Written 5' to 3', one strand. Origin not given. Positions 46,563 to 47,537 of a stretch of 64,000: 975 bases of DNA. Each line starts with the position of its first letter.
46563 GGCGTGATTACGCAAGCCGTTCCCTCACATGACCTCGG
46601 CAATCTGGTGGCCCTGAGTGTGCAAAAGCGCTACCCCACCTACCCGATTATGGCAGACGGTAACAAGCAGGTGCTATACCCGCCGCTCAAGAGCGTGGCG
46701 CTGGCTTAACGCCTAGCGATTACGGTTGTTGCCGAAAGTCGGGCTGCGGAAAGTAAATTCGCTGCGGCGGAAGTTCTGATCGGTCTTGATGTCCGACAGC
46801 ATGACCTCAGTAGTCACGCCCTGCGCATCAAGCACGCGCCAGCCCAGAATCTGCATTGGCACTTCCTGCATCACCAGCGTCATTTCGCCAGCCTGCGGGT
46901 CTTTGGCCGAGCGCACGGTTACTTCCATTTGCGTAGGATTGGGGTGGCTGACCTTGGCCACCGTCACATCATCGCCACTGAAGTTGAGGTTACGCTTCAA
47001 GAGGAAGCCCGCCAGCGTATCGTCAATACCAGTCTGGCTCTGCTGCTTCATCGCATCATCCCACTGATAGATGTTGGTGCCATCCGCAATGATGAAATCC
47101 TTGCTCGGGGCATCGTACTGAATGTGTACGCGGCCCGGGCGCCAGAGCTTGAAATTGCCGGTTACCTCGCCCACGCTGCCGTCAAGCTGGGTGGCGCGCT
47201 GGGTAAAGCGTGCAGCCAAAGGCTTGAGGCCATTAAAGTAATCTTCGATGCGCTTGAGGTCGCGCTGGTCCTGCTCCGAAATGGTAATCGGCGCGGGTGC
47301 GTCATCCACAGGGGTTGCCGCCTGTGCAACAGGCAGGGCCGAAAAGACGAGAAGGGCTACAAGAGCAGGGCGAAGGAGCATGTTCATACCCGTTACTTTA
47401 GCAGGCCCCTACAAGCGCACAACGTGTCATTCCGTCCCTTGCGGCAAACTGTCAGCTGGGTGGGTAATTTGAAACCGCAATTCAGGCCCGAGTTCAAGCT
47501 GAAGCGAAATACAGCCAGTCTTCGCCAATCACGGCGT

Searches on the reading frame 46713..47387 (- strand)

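Call 89: search_protein_families(library=pfam, proteins=[window:46713-47387:-], max_evalue=0.001)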
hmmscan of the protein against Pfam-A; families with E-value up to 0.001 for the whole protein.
window:46713-47387:- (224 aa): 1 family
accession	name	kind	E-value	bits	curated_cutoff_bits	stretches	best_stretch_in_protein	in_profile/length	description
PF03548.22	LolA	-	2.6e-21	76.5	23.6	1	54-213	3-164/165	Outer membrane lipoprotein carrier protein LolA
